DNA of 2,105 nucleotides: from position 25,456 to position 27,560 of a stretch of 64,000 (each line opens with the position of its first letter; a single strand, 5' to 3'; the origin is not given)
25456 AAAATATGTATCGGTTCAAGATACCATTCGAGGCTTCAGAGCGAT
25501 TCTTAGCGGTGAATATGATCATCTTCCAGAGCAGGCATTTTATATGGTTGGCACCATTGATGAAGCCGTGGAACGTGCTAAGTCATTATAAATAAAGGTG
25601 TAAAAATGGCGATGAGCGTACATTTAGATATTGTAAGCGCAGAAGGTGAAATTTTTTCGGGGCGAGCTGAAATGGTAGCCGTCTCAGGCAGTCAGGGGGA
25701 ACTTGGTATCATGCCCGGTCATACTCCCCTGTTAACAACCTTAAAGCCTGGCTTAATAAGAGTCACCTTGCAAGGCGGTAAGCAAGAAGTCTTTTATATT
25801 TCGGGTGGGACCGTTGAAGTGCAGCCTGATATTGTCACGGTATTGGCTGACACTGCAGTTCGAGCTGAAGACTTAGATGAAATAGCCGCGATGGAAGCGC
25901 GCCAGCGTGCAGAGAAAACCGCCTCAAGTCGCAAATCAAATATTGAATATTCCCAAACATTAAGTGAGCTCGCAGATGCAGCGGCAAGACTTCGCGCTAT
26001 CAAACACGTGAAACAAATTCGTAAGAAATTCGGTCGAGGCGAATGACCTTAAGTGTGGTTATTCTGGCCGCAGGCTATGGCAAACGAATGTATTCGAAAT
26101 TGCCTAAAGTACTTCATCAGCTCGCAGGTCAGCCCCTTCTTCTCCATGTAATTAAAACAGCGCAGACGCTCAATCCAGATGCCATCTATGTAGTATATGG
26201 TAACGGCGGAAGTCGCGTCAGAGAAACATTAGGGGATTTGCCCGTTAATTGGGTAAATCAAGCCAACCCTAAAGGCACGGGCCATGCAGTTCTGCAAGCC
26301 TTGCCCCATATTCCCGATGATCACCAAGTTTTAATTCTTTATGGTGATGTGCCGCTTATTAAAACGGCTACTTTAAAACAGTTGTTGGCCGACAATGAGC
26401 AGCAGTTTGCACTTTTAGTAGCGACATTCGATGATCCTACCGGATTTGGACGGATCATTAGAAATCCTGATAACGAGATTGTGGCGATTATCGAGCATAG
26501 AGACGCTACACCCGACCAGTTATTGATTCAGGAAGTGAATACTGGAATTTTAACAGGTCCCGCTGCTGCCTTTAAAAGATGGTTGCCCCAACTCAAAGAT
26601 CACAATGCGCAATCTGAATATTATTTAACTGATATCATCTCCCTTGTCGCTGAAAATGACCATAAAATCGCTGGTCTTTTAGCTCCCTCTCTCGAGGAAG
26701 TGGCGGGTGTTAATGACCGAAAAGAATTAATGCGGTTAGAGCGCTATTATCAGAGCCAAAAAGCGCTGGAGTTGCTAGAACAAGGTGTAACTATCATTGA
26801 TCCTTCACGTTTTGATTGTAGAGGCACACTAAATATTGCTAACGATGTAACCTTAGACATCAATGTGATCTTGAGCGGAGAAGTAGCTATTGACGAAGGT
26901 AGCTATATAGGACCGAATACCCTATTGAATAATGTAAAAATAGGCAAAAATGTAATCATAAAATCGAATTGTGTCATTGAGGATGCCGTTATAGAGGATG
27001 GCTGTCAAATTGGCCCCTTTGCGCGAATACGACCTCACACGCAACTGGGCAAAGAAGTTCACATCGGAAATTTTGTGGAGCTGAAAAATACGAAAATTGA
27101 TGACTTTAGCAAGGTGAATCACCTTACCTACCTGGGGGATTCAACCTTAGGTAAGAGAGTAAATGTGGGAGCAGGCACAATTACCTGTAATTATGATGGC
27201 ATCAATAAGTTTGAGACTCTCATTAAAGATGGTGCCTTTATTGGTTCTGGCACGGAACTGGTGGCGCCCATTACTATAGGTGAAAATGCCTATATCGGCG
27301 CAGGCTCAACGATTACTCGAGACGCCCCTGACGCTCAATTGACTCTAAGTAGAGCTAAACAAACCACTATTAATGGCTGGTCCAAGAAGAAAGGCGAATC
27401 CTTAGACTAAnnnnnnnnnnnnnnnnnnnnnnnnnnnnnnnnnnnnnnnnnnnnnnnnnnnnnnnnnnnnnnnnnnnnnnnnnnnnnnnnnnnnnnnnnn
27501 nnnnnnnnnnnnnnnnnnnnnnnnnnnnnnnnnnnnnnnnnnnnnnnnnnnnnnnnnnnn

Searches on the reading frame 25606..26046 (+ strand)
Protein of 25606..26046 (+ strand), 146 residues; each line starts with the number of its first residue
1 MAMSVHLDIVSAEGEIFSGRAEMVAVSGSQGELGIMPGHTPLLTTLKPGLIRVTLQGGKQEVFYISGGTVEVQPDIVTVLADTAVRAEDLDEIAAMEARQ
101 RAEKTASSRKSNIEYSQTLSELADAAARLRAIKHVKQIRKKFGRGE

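Call 48: search_protein_families(library=pfam, proteins=[window:25606-26046:+], max_evalue=0.00001)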
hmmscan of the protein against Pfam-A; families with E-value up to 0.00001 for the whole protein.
window:25606-26046:+ (146 aa): 2 families
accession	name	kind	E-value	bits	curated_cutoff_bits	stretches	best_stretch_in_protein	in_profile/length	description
PF02823.21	ATP-synt_DE_N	-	2.9e-31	107.7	27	1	5-84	1-80/80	ATP synthase, Delta/Epsilon chain, beta-sandwich domain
PF00401.25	ATP-synt_DE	-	2.5e-08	34.4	24.6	1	88-133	1-47/47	ATP synthase, Delta/Epsilon chain, long alpha-helix domain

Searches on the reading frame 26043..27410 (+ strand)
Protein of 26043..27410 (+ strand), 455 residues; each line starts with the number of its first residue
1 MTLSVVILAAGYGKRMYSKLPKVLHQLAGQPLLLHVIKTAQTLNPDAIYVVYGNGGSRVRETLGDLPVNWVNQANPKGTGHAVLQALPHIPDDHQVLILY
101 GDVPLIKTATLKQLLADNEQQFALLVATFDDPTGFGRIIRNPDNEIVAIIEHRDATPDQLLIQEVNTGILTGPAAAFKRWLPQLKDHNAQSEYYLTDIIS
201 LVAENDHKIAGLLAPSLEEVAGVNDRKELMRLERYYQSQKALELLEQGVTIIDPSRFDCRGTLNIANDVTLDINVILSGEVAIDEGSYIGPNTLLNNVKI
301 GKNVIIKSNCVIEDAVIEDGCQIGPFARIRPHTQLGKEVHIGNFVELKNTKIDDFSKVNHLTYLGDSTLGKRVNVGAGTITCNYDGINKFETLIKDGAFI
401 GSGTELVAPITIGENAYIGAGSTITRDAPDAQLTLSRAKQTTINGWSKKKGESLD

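Call 48: search_protein_families(library=pfam, proteins=[window:26043-27410:+], max_evalue=0.00001)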
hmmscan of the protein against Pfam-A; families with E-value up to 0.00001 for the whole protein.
window:26043-27410:+ (455 aa): 6 families
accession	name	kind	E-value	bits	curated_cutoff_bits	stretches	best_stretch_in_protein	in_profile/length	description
PF00132.30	Hexapep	-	2.9e-31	106.3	27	2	314-348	1-35/36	Bacterial transferase hexapeptide (six repeats)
PF12804.13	NTP_transf_3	-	1.4e-22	81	27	1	5-132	1-126/160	MobA-like NTP transferase domain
PF25084.1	LbH_EIF2B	-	8.5e-13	48.7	54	1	265-348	6-88/105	EIF2B subunit epsilon LbH domain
PF01128.25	IspD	-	2.4e-11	44.3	27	1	4-126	2-127/221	2-C-methyl-D-erythritol 4-phosphate cytidylyltransferase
PF00483.29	NTP_transferase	-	9.2e-10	38.9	21.2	1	5-202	2-209/245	Nucleotidyl transferase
PF14602.12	Hexapep_2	-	1.2e-06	28.6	27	0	396-426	6-34/34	Hexapeptide repeat of succinyl-transferase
